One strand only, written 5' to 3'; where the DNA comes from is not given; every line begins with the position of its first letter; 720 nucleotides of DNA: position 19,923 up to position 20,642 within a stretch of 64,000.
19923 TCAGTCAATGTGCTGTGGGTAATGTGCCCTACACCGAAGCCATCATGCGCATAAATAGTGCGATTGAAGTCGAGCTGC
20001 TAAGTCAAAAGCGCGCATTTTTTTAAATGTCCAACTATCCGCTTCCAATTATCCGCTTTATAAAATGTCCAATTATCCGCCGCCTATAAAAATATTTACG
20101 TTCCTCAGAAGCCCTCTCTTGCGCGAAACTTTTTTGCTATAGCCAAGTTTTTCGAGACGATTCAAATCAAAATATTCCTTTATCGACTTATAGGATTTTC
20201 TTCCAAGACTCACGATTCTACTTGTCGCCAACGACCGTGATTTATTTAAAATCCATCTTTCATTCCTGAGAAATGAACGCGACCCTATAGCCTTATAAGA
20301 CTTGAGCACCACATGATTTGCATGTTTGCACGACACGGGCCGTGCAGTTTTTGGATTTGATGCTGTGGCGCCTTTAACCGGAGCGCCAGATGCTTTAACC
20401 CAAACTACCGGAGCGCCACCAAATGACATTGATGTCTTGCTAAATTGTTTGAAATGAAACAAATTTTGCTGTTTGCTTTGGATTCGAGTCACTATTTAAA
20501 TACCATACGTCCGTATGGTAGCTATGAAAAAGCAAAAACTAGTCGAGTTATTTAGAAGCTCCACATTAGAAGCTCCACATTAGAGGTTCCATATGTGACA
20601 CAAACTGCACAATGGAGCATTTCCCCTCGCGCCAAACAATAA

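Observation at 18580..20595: Three independent 14-bp tandem-repeat arrays clustered around the dprA-smg locus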

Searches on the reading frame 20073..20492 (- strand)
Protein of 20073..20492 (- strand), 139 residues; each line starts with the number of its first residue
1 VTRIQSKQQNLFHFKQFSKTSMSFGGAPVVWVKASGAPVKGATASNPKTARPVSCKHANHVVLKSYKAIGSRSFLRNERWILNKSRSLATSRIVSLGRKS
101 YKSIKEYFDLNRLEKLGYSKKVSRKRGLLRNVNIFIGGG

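Call 8: search_protein_families(library=pfam, proteins=[window:20073-20492:-], max_evalue=0.01)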
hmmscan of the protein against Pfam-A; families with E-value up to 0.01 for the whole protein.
window:20073-20492:- (139 aa): 0 families

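Call 19: search_protein_families(library=ncbifam, proteins=[window:20073-20492:-], max_evalue=10)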
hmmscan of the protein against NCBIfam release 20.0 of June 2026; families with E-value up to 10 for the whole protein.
window:20073-20492:- (139 aa): 0 families

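Call 20: search_protein_families(library=pfam, proteins=[window:20073-20492:-], max_evalue=10)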
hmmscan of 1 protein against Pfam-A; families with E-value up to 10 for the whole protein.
window:20073-20492:- (139 aa): 0 families

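Call 21: find_homologous_proteins(query=window:20073-20492:-, max_evalue=0.001)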
Query window:20073-20492:- (139 aa): 15 proteins with E <= 0.001 among 29 candidates.
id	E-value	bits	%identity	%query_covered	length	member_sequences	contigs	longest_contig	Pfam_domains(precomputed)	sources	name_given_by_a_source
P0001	2.9e-59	217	76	69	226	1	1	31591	-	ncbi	-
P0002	3.5e-55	204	47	100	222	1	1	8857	-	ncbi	-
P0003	4.6e-48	181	50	85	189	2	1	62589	-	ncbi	-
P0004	1.3e-43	166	65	100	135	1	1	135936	-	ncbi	-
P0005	6.0e-39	151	62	68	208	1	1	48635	-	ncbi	-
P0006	2.9e-33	133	64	85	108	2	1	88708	-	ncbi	-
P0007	1.4e-17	82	46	60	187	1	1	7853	-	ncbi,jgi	jgi:REP element-mobilizing transposase RayT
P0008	2.1e-17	81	66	32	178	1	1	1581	-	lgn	-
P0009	5.0e-17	80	58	31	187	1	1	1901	PF01797.22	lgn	-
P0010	1.7e-15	75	60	30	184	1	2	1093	-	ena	-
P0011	8.5e-15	73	93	32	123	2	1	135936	-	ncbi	-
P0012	1.0e-14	73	38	71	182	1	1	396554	-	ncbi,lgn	-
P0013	1.0e-13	70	29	93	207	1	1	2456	-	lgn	-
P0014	3.8e-11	61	41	53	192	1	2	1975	PF01797.22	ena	-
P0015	2.6e-4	39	66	21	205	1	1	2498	PF01797.22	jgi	jgi:REP element-mobilizing transposase RayT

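Call 24: find_encoding_contigs(protein=P0001, flank=5000, max_places=4)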
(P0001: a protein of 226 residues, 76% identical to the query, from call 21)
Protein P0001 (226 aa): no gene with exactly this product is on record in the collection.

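Call 25: find_encoding_contigs(protein=P0002, flank=5000, max_places=4)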
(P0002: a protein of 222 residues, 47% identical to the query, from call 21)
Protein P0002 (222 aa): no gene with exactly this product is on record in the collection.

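Call 26: find_encoding_contigs(protein=P0003, flank=5000, max_places=4)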
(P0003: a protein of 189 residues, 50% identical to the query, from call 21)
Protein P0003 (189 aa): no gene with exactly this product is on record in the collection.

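Call 30: find_related_loci(query=A2, collection=genome_contigs, flank=4000)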
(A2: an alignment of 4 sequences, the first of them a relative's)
Query A2 (189 aa) in genome_contigs; peptide patterns used: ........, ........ (x = any residue, [..] = any of these).
41 stretches matched a pattern, but none encodes a relative of the query by tblastn (E <= 1e-3).

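Call 31: find_related_loci(query=A2, collection=metagenome_contigs, flank=4000)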
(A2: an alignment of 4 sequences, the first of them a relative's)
Query A2 (189 aa) in metagenome_contigs; peptide patterns used: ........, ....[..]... (x = any residue, [..] = any of these).
88 stretches matched a pattern, but none encodes a relative of the query by tblastn (E <= 1e-3).

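Call 32: list_cluster_members(proteins=[P0001, P0002, P0003, P0004, P0005, P0006, P0011, P0007, P0012])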
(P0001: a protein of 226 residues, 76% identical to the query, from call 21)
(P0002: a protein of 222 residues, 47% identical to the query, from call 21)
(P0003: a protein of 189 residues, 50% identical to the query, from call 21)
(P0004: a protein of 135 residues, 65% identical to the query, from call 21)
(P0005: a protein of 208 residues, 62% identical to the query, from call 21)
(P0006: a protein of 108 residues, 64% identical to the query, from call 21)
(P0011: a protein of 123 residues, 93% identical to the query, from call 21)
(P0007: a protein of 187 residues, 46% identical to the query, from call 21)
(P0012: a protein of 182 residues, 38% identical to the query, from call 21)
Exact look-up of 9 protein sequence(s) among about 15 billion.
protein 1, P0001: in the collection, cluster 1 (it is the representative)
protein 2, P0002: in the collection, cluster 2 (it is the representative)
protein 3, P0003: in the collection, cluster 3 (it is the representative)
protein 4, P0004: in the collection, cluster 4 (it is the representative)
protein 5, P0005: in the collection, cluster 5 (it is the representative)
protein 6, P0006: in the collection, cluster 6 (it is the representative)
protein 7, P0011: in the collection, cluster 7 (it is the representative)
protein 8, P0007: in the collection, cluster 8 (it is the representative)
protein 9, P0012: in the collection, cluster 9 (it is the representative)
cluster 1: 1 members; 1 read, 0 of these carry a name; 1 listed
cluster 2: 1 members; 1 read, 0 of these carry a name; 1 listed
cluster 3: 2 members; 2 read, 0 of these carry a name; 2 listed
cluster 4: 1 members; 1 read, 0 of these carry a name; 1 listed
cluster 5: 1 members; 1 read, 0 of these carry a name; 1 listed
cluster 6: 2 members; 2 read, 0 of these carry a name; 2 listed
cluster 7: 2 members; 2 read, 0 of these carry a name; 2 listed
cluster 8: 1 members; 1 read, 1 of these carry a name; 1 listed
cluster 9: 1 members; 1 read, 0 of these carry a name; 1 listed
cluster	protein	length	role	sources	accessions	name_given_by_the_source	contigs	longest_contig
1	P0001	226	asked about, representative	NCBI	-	-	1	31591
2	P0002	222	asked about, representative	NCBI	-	-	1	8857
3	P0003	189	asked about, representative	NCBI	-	-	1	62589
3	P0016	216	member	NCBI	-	-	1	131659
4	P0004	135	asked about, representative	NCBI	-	-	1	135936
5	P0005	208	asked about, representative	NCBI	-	-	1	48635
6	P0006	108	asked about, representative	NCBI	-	-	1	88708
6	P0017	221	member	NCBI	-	-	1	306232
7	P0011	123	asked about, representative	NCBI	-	-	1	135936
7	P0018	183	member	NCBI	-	-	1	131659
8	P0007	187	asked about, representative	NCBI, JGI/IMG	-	REP element-mobilizing transposase RayT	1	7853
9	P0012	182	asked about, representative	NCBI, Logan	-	-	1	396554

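Call 34: find_encoding_contigs(protein=P0012, flank=4000, max_places=3)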
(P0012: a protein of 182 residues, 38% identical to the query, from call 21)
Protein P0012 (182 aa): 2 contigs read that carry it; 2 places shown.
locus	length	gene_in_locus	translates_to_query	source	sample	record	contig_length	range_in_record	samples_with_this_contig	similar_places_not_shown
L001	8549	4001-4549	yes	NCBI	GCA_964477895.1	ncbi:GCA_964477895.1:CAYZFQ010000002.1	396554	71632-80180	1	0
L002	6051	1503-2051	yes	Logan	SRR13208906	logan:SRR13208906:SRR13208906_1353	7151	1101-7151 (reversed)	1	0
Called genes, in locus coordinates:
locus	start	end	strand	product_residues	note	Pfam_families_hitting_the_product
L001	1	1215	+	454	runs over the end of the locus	-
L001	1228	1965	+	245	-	-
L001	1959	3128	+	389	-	PF01757:Acyl_transf_3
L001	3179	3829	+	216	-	PF14890:Intein_splicing (faint)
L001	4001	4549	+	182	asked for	-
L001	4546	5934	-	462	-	PF00749:tRNA-synt_1c, PF19269:Anticodon_2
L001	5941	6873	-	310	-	PF00246:Peptidase_M14, PF24827:AstE_AspA_cat (weak)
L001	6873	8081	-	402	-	PF00108:Thiolase_N, PF02803:Thiolase_C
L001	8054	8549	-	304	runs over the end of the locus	PF08308:PEGA (weak)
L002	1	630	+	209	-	?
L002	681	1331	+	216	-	PF14890:Intein_splicing (faint)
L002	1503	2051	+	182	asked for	-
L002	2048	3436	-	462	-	PF00749:tRNA-synt_1c, PF19269:Anticodon_2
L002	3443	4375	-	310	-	PF00246:Peptidase_M14, PF24827:AstE_AspA_cat (weak)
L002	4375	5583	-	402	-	PF00108:Thiolase_N, PF02803:Thiolase_C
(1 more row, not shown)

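Call 35: find_encoding_contigs(protein=P0007, flank=4000, max_places=3)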
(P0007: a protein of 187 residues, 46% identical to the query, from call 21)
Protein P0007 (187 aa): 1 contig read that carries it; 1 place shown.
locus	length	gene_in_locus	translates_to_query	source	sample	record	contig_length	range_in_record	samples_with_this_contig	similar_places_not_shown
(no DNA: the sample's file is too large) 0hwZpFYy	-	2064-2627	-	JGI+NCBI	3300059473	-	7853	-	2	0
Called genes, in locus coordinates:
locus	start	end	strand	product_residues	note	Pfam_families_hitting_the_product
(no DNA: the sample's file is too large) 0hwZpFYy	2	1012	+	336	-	?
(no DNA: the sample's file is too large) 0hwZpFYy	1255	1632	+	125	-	PF00903:Glyoxalase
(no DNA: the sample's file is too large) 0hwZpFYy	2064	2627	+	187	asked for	-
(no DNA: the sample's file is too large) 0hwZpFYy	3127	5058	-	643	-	PF02463:SMC_N (faint), PF03193:RsgA_GTPase (faint), PF13476:AAA_23 (faint), PF00005:ABC_tran, PF01926:MMR_HSR1 (faint), PF05729:NACHT (faint), PF00005:ABC_tran, PF16326:ABC_tran_CTD, +4 more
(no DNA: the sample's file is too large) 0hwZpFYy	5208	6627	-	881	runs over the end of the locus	?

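Call 38: find_encoding_contigs(protein=P0004, flank=5000, max_places=3)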
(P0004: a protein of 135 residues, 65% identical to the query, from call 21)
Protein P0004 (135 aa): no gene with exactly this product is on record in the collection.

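Call 39: find_encoding_contigs(protein=P0017, flank=5000, max_places=3)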
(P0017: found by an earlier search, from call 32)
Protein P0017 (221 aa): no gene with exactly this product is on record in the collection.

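Call 50: search_protein_families(library=pfam, proteins=[P0003, P0001, P0005, P0007, P0012], max_evalue=1)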
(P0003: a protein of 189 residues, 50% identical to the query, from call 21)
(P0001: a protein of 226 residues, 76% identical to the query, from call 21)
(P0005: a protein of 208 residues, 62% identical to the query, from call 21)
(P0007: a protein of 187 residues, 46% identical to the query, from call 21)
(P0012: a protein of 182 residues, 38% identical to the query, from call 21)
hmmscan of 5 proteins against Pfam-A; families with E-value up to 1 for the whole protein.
P0003 (189 aa): 1 family
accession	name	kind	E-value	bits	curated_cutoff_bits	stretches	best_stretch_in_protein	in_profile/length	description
PF01797.21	Y1_Tnp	-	0.00045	20.8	23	1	58-117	31-90/121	Transposase IS200 like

P0001 (226 aa): 1 family
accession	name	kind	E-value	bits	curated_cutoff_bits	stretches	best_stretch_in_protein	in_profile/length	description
PF01797.21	Y1_Tnp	-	0.0014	19.2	23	1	96-154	32-90/121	Transposase IS200 like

P0005 (208 aa): 1 family
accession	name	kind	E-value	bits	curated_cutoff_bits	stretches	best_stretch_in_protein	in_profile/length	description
PF01797.21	Y1_Tnp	-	0.013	16.1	23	1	72-131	28-87/121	Transposase IS200 like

P0007 (187 aa): 1 family
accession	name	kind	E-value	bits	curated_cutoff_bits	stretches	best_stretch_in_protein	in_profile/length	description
PF01797.21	Y1_Tnp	-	8.1e-05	23.2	23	1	65-116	29-80/121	Transposase IS200 like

P0012 (182 aa): 1 family
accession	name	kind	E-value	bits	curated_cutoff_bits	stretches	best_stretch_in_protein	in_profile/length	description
PF01797.21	Y1_Tnp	-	0.0013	19.3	23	1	60-116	23-79/121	Transposase IS200 like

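Call 51: search_solved_structures(query=A2, max_evalue=1)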
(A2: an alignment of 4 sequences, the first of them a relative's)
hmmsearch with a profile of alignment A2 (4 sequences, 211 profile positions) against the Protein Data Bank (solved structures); distinct sequences matched with E-value up to 1: 4.
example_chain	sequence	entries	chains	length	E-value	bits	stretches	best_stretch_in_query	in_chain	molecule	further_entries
2xm3_A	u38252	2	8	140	0.079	16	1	82-129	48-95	TRANSPOSASE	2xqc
2xo6_A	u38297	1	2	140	0.08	15.9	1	82-129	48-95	TRANSPOSASE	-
2xma_A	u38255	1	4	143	0.082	15.9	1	82-129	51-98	TRANSPOSASE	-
2fyx_A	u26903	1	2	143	0.4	13.7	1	82-131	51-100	transposase, putative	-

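Call 57: find_encoding_contigs(protein=P0008, flank=3000, max_places=6)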
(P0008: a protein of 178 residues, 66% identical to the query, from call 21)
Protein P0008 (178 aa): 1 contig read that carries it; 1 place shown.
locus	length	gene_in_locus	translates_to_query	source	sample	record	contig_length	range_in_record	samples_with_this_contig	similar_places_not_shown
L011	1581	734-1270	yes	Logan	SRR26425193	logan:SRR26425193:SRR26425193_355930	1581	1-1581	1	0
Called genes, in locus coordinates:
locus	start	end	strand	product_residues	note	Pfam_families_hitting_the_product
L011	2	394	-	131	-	?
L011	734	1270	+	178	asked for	-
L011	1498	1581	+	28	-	?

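Call 58: find_encoding_contigs(protein=P0009, flank=3000, max_places=6)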
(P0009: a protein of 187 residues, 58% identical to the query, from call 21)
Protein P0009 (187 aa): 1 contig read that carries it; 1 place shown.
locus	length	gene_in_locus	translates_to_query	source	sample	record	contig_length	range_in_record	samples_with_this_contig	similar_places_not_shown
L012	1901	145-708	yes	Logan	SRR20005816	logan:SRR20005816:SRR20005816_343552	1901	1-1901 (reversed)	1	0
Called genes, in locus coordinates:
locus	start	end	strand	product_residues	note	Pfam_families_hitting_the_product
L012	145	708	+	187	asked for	PF01797:Y1_Tnp (weak)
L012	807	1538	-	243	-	-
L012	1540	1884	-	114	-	-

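Call 65: find_related_loci(query=A3, collection=metagenome_contigs, flank=1500)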
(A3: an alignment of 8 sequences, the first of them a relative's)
Query A3 (187 aa) in metagenome_contigs; peptide patterns used: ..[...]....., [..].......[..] (x = any residue, [..] = any of these).
196 stretches matched a pattern; 3 encode a relative of the query (tblastn E <= 1e-3); 3 distinct loci.
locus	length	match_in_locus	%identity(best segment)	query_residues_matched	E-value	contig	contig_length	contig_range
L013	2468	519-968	48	26-175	6e-40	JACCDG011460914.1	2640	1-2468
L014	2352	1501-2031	40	17-177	2e-34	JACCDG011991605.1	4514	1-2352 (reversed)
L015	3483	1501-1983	40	25-186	9e-31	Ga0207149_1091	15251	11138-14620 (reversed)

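Call 67: find_related_loci(query=A3, collection=viral_contigs, flank=1500)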
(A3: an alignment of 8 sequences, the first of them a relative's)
Query A3 (187 aa) in viral_contigs; peptide patterns used: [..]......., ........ (x = any residue, [..] = any of these).
26 stretches matched a pattern, but none encodes a relative of the query by tblastn (E <= 1e-3).
